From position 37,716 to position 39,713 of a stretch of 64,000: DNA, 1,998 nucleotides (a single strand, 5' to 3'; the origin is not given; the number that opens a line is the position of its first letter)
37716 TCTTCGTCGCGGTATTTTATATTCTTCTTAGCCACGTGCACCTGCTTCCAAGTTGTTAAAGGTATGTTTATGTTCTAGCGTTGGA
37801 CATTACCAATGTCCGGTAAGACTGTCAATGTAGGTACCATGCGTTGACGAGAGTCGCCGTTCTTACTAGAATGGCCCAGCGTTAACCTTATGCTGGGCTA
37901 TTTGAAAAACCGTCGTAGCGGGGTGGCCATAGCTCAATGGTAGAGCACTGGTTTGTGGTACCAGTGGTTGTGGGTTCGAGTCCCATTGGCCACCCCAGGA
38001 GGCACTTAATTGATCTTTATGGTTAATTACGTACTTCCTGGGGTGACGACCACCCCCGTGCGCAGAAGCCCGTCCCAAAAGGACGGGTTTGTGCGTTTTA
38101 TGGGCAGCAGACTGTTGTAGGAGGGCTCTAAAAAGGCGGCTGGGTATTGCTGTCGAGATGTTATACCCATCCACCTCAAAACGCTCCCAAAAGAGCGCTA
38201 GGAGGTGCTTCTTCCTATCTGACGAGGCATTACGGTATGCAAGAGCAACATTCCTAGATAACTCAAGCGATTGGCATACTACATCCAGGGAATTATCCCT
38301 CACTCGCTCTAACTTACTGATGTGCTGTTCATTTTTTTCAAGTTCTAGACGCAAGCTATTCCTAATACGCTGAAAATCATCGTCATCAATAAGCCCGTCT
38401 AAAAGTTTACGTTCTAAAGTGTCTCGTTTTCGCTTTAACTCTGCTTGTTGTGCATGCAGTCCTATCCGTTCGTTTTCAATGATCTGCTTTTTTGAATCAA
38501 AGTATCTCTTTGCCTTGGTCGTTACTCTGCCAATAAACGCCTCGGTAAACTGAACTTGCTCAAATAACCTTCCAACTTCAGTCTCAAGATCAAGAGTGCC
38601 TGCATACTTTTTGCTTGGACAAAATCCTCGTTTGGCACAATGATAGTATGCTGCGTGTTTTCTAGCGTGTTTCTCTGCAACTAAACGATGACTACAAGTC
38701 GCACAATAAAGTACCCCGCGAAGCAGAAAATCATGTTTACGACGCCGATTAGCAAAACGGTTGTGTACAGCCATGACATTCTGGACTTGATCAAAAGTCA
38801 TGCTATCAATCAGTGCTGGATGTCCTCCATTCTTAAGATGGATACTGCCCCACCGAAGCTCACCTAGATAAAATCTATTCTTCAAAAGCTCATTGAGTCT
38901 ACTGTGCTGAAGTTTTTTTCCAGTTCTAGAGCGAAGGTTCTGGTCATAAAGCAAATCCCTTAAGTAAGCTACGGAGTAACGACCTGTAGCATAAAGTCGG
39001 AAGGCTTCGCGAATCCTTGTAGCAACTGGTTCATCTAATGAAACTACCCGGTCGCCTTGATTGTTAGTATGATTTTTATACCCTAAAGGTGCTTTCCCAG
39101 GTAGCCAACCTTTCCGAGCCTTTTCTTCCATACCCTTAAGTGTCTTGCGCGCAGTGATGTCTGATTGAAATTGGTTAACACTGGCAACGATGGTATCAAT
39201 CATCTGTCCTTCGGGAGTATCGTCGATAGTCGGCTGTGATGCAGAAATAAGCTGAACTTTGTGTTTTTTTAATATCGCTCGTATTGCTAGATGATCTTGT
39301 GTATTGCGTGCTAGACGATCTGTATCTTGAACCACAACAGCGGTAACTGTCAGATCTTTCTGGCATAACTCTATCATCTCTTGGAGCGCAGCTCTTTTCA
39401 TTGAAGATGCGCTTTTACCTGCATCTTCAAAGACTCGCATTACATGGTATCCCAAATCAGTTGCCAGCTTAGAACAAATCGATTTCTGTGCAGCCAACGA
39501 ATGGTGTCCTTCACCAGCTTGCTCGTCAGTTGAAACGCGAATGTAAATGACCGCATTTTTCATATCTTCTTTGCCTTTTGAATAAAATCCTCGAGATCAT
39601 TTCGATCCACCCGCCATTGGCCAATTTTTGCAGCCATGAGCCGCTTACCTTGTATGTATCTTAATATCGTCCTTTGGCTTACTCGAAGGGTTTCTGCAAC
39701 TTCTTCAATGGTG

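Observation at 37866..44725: AT-richer integrated element next to tRNA-His, driven by a large serine recombinase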

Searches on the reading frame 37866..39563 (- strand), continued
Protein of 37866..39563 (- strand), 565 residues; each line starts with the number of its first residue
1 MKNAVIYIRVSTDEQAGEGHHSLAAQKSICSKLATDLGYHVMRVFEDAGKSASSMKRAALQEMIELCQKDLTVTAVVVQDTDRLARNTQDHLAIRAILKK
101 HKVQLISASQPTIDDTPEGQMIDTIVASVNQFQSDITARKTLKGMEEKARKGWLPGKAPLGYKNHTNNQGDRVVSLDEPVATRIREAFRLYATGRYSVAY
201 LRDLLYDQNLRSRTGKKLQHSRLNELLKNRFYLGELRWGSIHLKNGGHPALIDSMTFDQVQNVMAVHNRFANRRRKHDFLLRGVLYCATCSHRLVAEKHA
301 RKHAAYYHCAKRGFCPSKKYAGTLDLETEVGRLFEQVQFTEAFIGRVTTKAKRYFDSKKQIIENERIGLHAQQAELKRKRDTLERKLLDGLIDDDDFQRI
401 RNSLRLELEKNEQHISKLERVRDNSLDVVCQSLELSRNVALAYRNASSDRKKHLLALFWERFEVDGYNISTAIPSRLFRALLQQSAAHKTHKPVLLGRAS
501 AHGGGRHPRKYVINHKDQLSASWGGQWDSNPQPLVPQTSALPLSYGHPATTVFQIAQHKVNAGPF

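Call 79: search_protein_families(library=pfam, proteins=[L002:2833-5934:-, L002:6045-6872:-, L002:6887-7126:-, L002:7526-8248:+, L002:8303-8584:+, L002:8603-9439:+, L004:4179-6530:-, L004:7232-7708:-, L004:7979-8998:+, L004:9105-9557:+], max_evalue=0.001)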
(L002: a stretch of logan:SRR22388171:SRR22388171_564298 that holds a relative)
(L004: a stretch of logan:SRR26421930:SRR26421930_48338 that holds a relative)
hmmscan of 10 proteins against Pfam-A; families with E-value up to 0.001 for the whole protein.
L002:2833-5934:- (1033 aa): 0 families

L002:6045-6872:- (275 aa): 1 family
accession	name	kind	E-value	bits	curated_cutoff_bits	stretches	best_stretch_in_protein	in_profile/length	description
PF01551.29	Peptidase_M23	-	2.2e-19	69.9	28.7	1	175-267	2-96/96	Peptidase family M23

L002:6887-7126:- (79 aa): 0 families

L002:7526-8248:+ (240 aa): 0 families

L002:8303-8584:+ (93 aa): 0 families

L002:8603-9439:+ (278 aa): 0 families

L004:4179-6530:- (783 aa): 0 families

L004:7232-7708:- (158 aa): 0 families

L004:7979-8998:+ (339 aa): 0 families

L004:9105-9557:+ (150 aa): 1 family
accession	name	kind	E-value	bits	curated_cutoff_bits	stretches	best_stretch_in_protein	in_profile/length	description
PF13022.12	HTH_Tnp_1_2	-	8.7e-06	26.3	27.9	1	34-117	18-102/122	Helix-turn-helix of insertion element transposase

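Call 83: search_solved_structures(query=window:37866-39563:-, max_evalue=0.001)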
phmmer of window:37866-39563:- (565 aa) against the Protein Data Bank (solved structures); distinct sequences matched with E-value up to 0.001: 7.
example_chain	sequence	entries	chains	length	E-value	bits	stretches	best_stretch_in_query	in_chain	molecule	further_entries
3bvp_A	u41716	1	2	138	1.2e-13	54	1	2-136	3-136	TP901-1 Integrase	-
3guv_A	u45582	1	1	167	3.8e-11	45.8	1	5-157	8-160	Site-specific recombinase, resolvase family protein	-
6dnw_A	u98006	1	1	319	4.1e-06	29.2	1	199-430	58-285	Putative integrase [Bacteriophage A118]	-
4kis_A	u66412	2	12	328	4.4e-06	29.1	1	199-430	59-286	Putative integrase [Bacteriophage A118] | A118 serine integrase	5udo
3g13_A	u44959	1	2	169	3e-05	26.3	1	6-158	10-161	Putative conjugative transposon recombinase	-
2gm4_A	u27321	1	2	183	0.00049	22.3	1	31-157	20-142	Transposon gamma-delta resolvase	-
1zr2_A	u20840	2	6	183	0.00082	21.6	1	31-157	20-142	Transposon gamma-delta resolvase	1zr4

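Call 84: find_encoding_contigs(protein=P0049, flank=10000, max_places=2)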
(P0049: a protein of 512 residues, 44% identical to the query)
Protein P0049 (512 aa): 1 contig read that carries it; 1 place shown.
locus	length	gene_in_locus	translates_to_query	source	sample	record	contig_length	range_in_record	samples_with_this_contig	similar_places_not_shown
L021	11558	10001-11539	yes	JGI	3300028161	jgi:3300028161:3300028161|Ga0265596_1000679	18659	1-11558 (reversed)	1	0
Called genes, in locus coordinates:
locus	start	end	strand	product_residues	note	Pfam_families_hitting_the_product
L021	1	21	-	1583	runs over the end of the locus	-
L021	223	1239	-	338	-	-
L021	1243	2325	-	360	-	-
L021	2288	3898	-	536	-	PF01555:N6_N4_Mtase, PF01170:UPF0020 (faint), PF03602:Cons_hypoth95 (faint), PF05175:MTS (faint), PF01555:N6_N4_Mtase (weak)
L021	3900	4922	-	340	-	PF01555:N6_N4_Mtase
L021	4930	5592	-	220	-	PF20582:UPF0758_N, PF04002:RadC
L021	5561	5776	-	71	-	PF24749:DUF7695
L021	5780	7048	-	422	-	PF08843:AbiEii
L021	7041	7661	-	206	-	-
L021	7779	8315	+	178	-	PF13411:MerR_1 (weak)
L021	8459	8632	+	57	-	-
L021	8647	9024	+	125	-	-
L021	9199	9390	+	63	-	-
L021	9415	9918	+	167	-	-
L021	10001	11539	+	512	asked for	PF00239:Resolvase, PF07508:Recombinase, PF13408:Zn_ribbon_recom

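Call 85: find_encoding_contigs(protein=P0047, flank=10000, max_places=4)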
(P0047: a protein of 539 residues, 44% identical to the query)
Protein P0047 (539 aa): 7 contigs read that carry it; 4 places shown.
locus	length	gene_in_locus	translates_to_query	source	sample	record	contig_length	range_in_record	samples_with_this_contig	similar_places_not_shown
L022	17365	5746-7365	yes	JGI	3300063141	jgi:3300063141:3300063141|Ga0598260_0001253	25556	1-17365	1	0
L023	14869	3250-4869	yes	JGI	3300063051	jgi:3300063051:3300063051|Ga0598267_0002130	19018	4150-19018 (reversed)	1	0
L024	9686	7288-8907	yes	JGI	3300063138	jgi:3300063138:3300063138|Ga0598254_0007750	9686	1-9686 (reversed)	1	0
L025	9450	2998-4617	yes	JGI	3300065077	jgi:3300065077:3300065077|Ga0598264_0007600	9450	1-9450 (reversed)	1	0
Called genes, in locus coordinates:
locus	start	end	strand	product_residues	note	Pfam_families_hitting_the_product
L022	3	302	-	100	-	?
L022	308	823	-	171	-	-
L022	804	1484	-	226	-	PF13730:HTH_36, PF12802:MarR_2 (weak), PF13545:HTH_Crp_2, PF01047:MarR (faint), PF08279:HTH_11 (weak), PF00392:GntR (weak), PF01978:TrmB (faint), PF13412:HTH_24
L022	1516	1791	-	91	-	PF13560:HTH_31 (weak), PF01381:HTH_3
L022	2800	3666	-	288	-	PF00239:Resolvase, PF07508:Recombinase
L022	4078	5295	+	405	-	PF27228:MTBMA_p00010_2nd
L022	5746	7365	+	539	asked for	PF00239:Resolvase, PF07508:Recombinase, PF13408:Zn_ribbon_recom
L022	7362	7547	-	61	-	-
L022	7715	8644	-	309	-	PF04556:DpnII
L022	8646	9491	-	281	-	PF01555:N6_N4_Mtase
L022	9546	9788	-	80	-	-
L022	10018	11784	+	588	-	-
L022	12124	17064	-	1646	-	-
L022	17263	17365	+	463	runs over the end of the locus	PF01935:DUF87 (faint), PF10412:TrwB_AAD_bind, PF12696:TraG-D_C (weak)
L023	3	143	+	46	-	?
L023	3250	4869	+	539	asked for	PF00239:Resolvase, PF07508:Recombinase, PF13408:Zn_ribbon_recom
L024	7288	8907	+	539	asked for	PF00239:Resolvase, PF07508:Recombinase, PF13408:Zn_ribbon_recom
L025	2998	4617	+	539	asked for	PF00239:Resolvase, PF07508:Recombinase, PF13408:Zn_ribbon_recom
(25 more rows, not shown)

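Call 94: search_dna_similar(query=window:37866-39563:-, collection=phages, mode=protein, max_rows=12)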
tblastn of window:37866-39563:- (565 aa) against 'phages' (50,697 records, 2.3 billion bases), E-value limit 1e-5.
Records with a match: 600; places in all: 615; records where one place covers at least 80% of the query: 21.
Best place of each record, by identity: <60% 600.
By first word of the organism name: Streptococcus 137; Staphylococcus 88; Bacteriophage 61; Bacillus 58; Arthrobacter 48; Mycobacterium 34; Paenibacillus 19; Enterococcus 14; Streptomyces 13; Clostridium 12; and 47 more.
By host as written in the record: - 88; Staphylococcus aureus 34; Arthrobacter globiformis B-2979 32; Mycobacterium smegmatis mc2 155 26; Bacillus anthracis 16; Enterococcus faecalis 14; Mycolicibacterium aichiense 11; Streptococcus suis 11; and 234 more.
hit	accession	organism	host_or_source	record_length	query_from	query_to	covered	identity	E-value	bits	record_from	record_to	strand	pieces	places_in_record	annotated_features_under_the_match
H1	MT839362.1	Bacteriophage sp.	human fecal samples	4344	4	545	96%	24.8%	2e-22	108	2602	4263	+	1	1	record has no annotation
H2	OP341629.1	Geobacillus phage vB_GthS_PK5.2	Geobacillus thermodenitrificans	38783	6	476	83%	26.6%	1e-23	112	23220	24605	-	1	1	site-specific recombinase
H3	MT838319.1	Bacteriophage sp.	human fecal samples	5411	2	472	83%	26.2%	4e-25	116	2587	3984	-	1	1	record has no annotation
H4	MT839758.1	Bacteriophage sp.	human fecal samples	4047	4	412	72%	29.9%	4e-29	128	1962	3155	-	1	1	record has no annotation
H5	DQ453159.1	Geobacillus virus E2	Geobacillus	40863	4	421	74%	28.8%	7e-32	137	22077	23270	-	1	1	putative recombinase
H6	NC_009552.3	Geobacillus virus E2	Geobacillus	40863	4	421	74%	28.8%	7e-32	137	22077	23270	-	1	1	integrase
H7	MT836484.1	Bacteriophage sp.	human fecal samples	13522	1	422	75%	28.5%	2e-24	114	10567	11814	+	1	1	record has no annotation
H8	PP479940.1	Faecalibacterium phage Pioen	Faecalibacterium sp. HTF-238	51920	2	465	82%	25.8%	3e-24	114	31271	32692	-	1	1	resolvase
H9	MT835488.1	Bacteriophage sp.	human fecal samples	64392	3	470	83%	25.6%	7e-20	100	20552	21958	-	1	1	record has no annotation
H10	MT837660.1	Bacteriophage sp.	human fecal samples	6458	3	392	69%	30.6%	6e-33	140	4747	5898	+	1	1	record has no annotation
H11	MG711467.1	Faecalibacterium phage FP_Taranis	Faecalibacterium prausnitzii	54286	2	465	82%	25.6%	6e-23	109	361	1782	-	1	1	large serine recombinase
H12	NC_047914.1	Faecalibacterium phage FP_Taranis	Faecalibacterium prausnitzii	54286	2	465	82%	25.6%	6e-23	109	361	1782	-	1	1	integrase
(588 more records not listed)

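Call 98: predict_structure(alignment_id=A4)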
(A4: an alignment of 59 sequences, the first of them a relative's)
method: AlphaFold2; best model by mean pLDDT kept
length: 604 residues; sequences in the alignment: 59
mean_pLDDT: 83.0   pTM: 0.49
mean pLDDT of the five models: 83.0, 80.3, 78.8, 78.5, 77.3
residues with pLDDT >= 90: 322; 70-90: 156; 50-70: 70; < 50: 56
segments of 3 or more residues with pLDDT < 50: 268-274, 493-535
pLDDT, mean of each block of 10 residues (from residue 1): 91 66 86 94 87 79 95 91 60 88 87 60 78 91 95 95 95 96 98 89 95 93 95 97 97 97 70 66 92 88 91 88 96 83 85 89 96 97 96 97 97 85 83 90 94 94 94 85 57 46 41 40 37 53 84 89 93 73 67 64 49
secondary structure, 60 per line:
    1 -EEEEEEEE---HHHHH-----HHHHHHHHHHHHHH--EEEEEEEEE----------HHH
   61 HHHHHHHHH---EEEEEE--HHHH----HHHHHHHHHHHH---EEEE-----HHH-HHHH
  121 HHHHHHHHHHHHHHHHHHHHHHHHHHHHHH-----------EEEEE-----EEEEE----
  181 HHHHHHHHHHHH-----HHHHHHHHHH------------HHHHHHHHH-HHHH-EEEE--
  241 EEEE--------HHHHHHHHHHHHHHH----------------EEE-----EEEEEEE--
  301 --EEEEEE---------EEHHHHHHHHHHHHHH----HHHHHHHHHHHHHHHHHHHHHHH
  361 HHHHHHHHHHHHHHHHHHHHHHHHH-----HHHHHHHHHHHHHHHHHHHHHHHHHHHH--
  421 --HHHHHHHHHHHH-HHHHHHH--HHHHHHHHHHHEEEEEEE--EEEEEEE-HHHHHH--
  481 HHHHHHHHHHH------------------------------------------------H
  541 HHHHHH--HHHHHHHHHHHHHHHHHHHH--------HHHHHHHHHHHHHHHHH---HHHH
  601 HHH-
elements in order: E2-9 H13-17 H23-36 E39-47 H58-69 E73-78 H81-84 H89-100 E104-107 H117-150 E162-166 E172-176 H181-192 H198-207 H220-228 H230-233 E235-238 E241-244 H253-267 E284-286 E292-298 E303-308 H320-333 H338-385 H391-418 H423-434 H436-442 H445-455 E456-462 E465-471 H473-478 H481-491 H540-546 H549-568 H577-593 H597-603

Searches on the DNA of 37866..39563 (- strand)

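Call 47: search_rna_families(sources=[L002, L003, L004, L015, L018, L019, L011, L012, L007, L009], threshold=gathering)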
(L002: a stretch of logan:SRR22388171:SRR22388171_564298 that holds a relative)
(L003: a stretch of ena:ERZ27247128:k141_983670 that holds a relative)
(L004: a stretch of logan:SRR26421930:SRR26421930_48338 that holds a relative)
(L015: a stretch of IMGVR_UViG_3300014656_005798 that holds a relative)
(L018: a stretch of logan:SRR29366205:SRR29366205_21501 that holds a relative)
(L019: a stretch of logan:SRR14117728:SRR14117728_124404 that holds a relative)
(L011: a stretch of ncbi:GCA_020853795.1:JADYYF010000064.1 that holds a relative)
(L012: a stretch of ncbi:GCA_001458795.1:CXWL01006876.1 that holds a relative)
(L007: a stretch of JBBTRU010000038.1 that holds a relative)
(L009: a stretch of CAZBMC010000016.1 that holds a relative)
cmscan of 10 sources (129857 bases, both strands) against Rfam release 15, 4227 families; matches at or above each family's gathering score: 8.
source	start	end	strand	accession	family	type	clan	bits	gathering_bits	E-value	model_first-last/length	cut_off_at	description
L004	7741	7861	-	RF03000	LOOT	Gene; sRNA;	-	97.5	46.4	3.1e-17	1-121/121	no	LOOT RNA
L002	7172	7291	-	RF03000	LOOT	Gene; sRNA;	-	82.5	46.4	1e-13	1-121/121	no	LOOT RNA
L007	4903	4974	+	RF00005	tRNA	Gene; tRNA;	CL00001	70.2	29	5.6e-13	1-71/71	no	tRNA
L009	1217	1288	+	RF00005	tRNA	Gene; tRNA;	CL00001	70.1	29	5.9e-13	1-71/71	no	tRNA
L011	381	454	+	RF00005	tRNA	Gene; tRNA;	CL00001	68.7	29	1.5e-12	1-71/71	no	tRNA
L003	11570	11640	-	RF00005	tRNA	Gene; tRNA;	CL00001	66.6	29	5.5e-12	1-71/71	no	tRNA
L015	5383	5453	-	RF00005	tRNA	Gene; tRNA;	CL00001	66.6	29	5.5e-12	1-71/71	no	tRNA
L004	11648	11720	-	RF00005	tRNA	Gene; tRNA;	CL00001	65.2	29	1.3e-11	1-71/71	no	tRNA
